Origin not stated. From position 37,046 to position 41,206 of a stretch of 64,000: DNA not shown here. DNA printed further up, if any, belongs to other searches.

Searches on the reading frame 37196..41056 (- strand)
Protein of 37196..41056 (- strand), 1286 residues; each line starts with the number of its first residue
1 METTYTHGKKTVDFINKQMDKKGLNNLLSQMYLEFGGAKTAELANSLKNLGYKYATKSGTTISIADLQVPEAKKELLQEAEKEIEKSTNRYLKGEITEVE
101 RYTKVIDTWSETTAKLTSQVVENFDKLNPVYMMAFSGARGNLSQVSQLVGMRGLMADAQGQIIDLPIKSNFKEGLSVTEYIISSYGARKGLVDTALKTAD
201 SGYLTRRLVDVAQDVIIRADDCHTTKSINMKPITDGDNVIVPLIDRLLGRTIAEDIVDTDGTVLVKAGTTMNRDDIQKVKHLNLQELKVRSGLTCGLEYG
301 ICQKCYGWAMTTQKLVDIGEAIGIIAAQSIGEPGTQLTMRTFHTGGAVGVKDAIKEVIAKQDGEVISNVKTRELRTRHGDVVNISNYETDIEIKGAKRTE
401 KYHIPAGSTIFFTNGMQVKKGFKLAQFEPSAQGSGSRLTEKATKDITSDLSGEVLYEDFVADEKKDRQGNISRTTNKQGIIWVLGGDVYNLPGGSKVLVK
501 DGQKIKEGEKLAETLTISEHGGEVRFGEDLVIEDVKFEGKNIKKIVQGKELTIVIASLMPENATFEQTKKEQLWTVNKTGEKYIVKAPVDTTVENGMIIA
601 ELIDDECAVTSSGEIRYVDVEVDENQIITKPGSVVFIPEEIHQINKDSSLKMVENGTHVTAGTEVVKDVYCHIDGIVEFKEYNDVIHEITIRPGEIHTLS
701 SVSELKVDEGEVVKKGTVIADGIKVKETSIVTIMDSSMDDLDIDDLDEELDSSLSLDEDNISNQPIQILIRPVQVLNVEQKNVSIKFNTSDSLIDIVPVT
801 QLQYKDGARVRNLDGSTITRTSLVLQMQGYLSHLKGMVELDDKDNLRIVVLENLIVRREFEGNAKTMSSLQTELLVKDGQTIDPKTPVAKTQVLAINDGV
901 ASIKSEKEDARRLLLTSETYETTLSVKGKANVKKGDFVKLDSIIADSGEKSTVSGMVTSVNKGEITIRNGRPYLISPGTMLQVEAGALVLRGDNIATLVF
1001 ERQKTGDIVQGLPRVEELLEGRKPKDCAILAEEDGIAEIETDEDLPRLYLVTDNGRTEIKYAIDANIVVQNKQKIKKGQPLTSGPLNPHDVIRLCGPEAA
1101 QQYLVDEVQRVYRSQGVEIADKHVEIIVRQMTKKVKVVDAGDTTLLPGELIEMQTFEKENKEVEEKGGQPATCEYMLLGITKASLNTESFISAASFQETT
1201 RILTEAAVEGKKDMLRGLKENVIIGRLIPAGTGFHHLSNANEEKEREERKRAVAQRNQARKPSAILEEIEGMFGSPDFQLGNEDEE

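Call 40: search_protein_families(library=pfam, proteins=[window:37196-41056:-], max_evalue=0.001)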
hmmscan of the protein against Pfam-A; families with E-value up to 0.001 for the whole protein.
window:37196-41056:- (1286 aa): 7 families
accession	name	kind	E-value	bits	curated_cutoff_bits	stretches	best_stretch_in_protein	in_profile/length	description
PF04998.22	RNA_pol_Rpb1_5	-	4.5e-65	220.2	28.5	1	174-1187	1-266/267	RNA polymerase Rpb1, domain 5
PF05000.22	RNA_pol_Rpb1_4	-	3.3e-17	62.8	24.8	1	96-171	1-106/107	RNA polymerase Rpb1, domain 4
PF01551.29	Peptidase_M23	-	2.1e-11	44.3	28.7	0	889-953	12-78/96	Peptidase family M23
PF21668.3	RPOC_hybrid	-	3.7e-09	36.7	27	0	488-543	43-94/102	DNA-directed RNA polymerase subunit beta', hybrid domain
PF04983.23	RNA_pol_Rpb1_3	-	7.1e-09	36.2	28.9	1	14-67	98-162/162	RNA polymerase Rpb1, domain 3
PF05896.17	NQRA_N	-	0.0002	22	25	0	921-964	39-82/94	NqrA N-terminal barrel-sandwich hybrid domain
PF13533.13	Biotin_lipoyl_2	-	0.00039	20.6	29.8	0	496-513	13-30/32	Biotin-lipoyl like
